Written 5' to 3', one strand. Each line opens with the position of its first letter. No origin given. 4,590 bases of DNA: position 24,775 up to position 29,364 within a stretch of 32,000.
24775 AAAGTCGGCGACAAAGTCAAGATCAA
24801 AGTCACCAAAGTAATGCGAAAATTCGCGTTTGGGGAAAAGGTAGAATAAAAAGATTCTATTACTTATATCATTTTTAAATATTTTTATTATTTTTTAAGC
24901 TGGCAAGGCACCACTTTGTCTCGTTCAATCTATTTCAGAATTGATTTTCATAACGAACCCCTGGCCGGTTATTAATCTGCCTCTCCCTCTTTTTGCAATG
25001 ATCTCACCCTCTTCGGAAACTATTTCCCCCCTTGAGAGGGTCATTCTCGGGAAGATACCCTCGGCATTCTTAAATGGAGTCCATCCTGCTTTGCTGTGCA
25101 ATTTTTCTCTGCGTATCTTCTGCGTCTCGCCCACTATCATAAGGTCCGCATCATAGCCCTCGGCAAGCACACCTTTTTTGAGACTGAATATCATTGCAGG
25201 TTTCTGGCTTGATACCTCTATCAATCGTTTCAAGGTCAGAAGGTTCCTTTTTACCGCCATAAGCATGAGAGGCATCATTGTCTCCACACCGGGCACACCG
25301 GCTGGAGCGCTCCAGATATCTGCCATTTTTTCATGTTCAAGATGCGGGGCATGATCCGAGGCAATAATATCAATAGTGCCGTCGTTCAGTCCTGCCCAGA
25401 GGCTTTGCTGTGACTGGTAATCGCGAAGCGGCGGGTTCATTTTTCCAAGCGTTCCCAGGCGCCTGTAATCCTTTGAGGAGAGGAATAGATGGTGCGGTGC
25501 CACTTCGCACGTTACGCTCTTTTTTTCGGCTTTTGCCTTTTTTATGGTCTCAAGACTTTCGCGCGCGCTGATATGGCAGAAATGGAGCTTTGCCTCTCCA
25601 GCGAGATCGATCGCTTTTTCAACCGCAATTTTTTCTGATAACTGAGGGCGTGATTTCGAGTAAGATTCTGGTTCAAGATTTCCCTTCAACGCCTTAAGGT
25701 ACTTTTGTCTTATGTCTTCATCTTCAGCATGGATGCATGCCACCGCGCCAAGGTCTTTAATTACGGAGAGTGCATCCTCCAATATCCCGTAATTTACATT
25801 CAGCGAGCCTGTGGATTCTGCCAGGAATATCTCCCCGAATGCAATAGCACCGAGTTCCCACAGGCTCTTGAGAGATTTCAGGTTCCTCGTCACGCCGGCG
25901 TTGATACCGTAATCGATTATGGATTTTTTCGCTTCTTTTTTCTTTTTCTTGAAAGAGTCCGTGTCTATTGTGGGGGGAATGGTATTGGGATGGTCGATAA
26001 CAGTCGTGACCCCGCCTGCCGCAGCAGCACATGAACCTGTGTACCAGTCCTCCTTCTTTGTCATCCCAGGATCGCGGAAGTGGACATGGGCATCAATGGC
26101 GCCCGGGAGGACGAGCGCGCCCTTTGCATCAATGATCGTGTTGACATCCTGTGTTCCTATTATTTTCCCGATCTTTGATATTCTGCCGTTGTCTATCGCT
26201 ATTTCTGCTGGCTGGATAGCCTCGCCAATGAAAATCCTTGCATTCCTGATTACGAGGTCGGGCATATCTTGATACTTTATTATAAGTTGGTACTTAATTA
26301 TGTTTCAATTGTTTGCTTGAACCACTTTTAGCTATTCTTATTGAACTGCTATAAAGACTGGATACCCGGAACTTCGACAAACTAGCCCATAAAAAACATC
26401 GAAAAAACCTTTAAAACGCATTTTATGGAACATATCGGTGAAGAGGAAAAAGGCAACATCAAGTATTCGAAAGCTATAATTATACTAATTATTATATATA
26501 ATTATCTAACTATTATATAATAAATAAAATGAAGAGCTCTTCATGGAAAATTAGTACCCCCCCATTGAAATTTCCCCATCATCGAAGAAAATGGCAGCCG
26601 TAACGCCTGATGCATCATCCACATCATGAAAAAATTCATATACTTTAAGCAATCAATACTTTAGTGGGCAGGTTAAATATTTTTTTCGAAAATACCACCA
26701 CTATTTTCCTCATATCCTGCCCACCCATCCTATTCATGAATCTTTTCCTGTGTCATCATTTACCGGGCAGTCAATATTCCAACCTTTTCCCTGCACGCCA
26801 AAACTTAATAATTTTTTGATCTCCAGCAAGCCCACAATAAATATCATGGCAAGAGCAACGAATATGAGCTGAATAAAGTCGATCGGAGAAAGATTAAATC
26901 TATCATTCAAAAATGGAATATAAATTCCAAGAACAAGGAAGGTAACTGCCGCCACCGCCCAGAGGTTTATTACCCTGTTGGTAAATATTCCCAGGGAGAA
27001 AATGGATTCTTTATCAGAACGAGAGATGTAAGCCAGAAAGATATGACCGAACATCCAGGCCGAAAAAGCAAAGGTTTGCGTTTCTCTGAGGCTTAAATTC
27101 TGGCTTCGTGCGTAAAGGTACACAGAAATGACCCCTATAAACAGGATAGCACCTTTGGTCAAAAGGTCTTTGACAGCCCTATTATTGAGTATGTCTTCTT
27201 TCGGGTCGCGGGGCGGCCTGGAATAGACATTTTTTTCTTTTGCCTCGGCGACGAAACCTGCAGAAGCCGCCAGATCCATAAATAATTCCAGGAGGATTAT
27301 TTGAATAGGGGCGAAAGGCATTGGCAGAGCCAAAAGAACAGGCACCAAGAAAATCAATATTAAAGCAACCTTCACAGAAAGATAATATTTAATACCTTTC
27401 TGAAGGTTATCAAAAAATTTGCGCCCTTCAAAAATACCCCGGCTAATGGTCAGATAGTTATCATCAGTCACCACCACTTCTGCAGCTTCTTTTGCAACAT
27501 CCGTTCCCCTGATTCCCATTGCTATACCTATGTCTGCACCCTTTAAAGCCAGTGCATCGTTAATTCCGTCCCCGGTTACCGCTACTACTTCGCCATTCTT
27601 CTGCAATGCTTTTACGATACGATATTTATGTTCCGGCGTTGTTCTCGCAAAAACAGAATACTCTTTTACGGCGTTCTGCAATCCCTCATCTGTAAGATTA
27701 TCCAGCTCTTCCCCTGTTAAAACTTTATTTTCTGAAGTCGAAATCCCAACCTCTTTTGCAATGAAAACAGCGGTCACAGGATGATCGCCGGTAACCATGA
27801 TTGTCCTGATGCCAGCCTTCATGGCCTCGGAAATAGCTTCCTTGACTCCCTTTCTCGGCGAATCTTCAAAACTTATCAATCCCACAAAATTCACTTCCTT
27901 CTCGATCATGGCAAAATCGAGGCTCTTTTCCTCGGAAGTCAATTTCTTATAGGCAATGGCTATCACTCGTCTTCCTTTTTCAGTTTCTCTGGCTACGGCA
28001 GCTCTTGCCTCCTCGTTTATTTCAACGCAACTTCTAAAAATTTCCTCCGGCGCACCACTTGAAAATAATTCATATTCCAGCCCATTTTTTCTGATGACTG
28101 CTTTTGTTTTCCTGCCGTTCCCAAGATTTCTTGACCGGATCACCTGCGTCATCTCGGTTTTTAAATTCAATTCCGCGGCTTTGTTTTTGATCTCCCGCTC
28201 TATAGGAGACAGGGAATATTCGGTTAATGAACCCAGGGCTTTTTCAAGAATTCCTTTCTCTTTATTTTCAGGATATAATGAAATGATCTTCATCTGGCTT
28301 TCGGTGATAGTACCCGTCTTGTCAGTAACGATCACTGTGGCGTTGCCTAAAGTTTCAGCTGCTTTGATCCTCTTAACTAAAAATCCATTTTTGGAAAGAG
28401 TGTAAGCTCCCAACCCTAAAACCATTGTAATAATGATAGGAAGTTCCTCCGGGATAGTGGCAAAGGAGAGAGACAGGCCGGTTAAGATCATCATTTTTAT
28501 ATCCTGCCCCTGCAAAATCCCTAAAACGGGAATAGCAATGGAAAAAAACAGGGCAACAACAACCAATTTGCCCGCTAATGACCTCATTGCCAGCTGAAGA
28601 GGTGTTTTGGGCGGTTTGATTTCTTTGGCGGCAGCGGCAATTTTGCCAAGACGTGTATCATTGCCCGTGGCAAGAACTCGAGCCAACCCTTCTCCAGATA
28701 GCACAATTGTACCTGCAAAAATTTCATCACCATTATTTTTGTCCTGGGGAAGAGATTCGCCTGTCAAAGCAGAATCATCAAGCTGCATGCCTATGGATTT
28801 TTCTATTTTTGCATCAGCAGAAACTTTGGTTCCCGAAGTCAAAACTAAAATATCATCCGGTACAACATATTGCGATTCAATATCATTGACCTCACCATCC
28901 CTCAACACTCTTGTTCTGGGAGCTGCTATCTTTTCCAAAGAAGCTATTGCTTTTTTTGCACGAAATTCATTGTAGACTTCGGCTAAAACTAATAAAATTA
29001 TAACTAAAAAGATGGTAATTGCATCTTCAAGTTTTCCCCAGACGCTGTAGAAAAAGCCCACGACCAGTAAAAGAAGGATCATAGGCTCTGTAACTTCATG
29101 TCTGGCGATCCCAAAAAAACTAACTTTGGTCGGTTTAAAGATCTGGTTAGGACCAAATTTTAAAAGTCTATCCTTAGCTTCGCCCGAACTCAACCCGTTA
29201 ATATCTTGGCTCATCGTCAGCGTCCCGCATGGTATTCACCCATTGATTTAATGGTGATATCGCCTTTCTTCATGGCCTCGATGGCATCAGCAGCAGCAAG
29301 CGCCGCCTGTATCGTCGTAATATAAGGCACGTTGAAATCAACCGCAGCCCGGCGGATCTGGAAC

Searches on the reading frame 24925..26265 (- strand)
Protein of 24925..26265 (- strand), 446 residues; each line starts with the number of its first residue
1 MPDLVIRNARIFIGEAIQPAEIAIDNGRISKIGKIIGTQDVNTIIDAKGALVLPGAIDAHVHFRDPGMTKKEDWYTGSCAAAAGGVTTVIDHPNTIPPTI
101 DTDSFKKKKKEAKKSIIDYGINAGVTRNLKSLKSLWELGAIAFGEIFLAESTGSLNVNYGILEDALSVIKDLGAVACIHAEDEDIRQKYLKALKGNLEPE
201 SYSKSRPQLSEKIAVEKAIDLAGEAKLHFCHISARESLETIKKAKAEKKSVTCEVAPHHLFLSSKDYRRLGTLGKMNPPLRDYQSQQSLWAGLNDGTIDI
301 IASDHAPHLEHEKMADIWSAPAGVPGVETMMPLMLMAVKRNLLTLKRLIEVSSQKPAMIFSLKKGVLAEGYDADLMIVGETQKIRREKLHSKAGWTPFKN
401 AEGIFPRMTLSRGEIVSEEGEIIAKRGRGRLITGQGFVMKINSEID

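Call 8: search_protein_families(library=pfam, proteins=[window:24925-26265:-], max_evalue=0.01)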
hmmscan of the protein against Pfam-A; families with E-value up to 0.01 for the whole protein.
window:24925-26265:- (446 aa): 2 families
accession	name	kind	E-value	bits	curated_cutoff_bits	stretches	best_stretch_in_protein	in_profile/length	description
PF01979.26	Amidohydro_1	-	9.7e-24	84.7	25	1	51-379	1-319/345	Amidohydrolase family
PF07969.17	Amidohydro_3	-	3.1e-11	43.9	29.7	2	44-90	2-48/472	Amidohydrolase family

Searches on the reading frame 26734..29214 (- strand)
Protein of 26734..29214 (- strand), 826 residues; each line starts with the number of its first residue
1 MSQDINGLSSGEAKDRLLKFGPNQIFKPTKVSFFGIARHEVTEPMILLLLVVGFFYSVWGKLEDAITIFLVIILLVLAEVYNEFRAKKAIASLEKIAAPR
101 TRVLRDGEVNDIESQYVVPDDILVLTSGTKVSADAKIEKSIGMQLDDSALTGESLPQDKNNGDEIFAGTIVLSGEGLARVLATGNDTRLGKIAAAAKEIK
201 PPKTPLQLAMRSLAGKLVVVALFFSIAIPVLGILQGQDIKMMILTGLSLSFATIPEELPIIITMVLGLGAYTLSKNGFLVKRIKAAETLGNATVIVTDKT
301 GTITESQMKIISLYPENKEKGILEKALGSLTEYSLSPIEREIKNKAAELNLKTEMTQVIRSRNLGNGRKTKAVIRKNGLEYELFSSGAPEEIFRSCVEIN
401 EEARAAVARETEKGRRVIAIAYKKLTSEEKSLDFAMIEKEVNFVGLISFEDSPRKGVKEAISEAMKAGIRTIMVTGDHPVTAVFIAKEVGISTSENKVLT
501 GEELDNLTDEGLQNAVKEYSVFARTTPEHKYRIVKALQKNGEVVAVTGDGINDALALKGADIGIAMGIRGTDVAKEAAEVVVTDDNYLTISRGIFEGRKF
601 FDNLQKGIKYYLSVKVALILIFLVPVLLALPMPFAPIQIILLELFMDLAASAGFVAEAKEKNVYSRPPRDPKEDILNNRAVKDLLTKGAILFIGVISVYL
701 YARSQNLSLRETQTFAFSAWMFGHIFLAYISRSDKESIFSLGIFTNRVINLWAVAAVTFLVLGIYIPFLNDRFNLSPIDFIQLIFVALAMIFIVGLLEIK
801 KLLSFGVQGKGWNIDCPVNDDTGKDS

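Call 8: search_protein_families(library=pfam, proteins=[window:26734-29214:-], max_evalue=0.01)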
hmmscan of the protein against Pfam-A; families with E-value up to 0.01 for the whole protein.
window:26734-29214:- (826 aa): 6 families
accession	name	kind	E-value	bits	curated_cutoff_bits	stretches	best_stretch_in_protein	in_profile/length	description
PF00122.25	E1-E2_ATPase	-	3.1e-46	157.6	28.1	1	97-276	3-181/181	E1-E2 ATPase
PF00689.26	Cation_ATPase_C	-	1.2e-37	129.9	27.3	1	631-803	1-175/175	Cation transporting ATPase, C-terminus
PF00702.32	Hydrolase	-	2.2e-20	74.3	26.4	1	294-561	3-191/191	haloacid dehalogenase-like hydrolase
PF00690.31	Cation_ATPase_N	-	1.6e-09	37.7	20.4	1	6-53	19-66/69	Cation transporter/ATPase, N-terminus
PF08282.18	Hydrolase_3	-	1.5e-06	28.6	20.9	1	533-586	195-247/255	haloacid dehalogenase-like hydrolase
PF12710.13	HAD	-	0.00057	20.8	27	1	453-557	88-188/189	haloacid dehalogenase-like hydrolase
